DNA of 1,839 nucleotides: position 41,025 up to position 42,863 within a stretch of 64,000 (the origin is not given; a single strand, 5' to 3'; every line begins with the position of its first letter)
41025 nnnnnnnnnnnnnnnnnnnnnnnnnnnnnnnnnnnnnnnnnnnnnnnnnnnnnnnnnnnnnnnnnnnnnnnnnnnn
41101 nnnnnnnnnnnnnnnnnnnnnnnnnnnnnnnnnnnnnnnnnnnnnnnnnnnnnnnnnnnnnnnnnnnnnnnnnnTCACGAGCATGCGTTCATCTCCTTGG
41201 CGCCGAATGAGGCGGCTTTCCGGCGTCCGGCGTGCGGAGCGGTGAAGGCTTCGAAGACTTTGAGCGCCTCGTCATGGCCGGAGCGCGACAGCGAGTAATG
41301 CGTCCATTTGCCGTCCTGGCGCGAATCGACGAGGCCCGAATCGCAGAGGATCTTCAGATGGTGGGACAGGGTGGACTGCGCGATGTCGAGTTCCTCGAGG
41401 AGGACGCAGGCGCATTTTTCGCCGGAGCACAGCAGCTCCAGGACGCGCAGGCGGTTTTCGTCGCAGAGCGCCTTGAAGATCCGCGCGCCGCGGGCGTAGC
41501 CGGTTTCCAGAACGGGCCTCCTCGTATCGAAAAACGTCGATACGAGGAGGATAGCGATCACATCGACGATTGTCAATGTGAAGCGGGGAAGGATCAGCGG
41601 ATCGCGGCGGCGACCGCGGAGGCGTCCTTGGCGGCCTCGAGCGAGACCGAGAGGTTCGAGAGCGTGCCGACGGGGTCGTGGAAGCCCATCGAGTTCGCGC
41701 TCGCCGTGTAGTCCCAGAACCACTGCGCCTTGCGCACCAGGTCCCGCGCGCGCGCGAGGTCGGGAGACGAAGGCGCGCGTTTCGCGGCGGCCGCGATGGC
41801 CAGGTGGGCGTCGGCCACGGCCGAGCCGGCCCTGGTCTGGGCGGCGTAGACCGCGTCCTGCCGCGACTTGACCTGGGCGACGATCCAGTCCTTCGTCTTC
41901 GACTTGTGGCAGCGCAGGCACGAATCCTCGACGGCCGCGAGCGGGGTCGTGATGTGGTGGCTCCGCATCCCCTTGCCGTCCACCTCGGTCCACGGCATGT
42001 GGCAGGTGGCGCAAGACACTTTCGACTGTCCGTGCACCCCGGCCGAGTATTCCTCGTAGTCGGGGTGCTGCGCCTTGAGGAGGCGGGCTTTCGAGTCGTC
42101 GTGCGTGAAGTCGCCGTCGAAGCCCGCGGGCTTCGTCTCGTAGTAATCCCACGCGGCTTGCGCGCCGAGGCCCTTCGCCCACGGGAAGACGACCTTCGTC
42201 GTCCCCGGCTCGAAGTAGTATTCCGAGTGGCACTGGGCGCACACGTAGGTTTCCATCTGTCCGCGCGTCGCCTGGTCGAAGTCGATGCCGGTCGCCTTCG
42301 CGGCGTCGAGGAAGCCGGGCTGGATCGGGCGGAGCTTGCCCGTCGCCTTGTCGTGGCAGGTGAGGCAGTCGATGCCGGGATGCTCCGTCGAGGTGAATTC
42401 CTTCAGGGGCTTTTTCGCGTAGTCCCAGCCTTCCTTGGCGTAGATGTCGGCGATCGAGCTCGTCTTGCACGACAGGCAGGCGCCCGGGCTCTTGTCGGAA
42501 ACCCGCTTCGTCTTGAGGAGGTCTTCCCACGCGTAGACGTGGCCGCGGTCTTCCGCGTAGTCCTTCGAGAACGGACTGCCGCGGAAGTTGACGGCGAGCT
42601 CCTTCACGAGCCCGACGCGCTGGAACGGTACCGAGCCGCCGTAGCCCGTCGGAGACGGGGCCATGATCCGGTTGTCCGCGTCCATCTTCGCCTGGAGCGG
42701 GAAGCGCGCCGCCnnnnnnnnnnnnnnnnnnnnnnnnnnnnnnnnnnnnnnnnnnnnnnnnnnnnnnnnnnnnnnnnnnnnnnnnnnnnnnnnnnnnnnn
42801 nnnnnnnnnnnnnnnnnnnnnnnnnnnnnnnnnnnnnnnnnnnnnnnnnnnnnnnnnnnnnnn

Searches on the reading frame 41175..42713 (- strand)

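Call 36: search_protein_families(library=pfam, proteins=[window:41175-42713:-], max_evalue=0.001)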
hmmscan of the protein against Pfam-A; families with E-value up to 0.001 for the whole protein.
window:41175-42713:- (512 aa): 3 families
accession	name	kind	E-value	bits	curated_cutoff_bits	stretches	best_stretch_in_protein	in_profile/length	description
PF01022.26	HTH_5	-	8.9e-15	54.7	22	1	418-464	1-47/47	Bacterial regulatory protein, arsR family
PF12840.13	HTH_20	-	3.1e-07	30.7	27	1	418-465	3-51/51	Helix-turn-helix domain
PF25213.1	HVO_A0261_N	-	0.00052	20.3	35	0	419-469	11-60/86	HVO_A0261 N-terminal domain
